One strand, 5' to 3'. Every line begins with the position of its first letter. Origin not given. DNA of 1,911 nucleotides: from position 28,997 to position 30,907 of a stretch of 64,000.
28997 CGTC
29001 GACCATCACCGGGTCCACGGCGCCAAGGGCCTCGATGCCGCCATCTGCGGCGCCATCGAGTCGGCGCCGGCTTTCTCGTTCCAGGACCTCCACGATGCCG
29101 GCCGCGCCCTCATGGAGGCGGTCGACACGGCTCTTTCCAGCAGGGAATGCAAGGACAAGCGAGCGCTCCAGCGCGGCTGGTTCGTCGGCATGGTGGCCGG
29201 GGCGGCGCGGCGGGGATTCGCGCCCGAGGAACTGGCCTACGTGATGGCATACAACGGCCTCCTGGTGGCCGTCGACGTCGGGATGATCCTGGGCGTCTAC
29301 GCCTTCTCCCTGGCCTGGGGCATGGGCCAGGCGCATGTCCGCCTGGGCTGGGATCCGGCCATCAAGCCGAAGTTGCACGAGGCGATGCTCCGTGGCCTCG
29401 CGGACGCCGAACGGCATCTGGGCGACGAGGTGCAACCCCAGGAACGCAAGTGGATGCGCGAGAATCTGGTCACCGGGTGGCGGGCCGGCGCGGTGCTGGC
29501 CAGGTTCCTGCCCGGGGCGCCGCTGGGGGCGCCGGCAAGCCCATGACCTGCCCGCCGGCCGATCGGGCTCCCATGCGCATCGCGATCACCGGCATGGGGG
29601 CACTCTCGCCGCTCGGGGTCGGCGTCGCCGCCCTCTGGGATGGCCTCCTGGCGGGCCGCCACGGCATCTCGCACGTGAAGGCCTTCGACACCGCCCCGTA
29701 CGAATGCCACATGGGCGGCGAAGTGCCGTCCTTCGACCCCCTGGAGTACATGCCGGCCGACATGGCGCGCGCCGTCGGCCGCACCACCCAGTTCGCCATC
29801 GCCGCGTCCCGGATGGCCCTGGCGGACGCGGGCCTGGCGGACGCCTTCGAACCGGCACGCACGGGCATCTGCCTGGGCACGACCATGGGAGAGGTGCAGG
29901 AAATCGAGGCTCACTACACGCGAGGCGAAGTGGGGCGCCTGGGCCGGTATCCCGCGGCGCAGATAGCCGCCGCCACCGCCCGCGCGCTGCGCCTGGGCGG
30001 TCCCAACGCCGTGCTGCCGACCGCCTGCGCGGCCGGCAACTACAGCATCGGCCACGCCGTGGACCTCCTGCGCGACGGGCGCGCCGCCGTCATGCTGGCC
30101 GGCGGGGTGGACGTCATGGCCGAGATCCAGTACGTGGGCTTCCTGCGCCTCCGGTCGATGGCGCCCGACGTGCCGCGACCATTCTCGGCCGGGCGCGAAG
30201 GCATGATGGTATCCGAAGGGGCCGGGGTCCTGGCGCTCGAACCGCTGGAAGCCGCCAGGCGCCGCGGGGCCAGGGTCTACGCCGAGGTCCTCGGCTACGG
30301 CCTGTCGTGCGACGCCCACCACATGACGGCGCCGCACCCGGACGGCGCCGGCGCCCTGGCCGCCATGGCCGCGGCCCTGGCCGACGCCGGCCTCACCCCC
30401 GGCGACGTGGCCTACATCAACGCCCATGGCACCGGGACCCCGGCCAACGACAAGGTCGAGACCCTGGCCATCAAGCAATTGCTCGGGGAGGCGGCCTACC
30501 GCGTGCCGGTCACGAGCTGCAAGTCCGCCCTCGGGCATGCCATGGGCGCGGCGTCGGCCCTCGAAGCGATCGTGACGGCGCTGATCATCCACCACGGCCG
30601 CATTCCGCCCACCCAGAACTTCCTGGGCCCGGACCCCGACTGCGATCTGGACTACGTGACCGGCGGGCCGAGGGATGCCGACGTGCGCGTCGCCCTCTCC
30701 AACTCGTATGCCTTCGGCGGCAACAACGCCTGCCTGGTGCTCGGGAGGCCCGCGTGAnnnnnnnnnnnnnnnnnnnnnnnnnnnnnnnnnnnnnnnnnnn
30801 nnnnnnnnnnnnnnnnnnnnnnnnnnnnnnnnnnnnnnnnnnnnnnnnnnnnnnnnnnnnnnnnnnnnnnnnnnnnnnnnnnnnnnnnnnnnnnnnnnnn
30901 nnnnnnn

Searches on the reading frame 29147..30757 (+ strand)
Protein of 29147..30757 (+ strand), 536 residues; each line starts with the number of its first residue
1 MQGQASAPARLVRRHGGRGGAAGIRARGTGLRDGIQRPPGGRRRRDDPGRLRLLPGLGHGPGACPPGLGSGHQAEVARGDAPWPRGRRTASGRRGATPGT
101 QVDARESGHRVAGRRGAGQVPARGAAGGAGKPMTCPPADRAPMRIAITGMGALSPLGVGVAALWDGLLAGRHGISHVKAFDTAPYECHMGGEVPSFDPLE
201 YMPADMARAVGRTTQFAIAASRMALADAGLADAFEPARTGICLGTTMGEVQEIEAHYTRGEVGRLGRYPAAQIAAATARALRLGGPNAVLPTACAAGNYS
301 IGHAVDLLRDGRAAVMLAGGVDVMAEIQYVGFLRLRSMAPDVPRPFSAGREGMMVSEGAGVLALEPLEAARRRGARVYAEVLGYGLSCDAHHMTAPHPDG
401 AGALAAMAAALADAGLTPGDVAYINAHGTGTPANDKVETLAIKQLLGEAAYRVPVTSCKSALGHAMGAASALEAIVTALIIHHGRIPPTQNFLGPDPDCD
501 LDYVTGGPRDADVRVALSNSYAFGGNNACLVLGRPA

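Call 52: search_protein_families(library=pfam, proteins=[window:29147-30757:+], max_evalue=0.001)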
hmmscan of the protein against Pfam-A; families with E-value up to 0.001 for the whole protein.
window:29147-30757:+ (536 aa): 2 families
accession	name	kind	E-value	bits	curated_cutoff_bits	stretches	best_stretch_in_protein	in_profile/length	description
PF00109.32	ketoacyl-synt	-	1.7e-39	136.4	20.8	1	144-370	3-252/252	Beta-ketoacyl synthase, N-terminal domain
PF02801.28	Ketoacyl-synt_C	-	2.8e-37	127.8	20.8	1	378-492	1-118/119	Beta-ketoacyl synthase, C-terminal domain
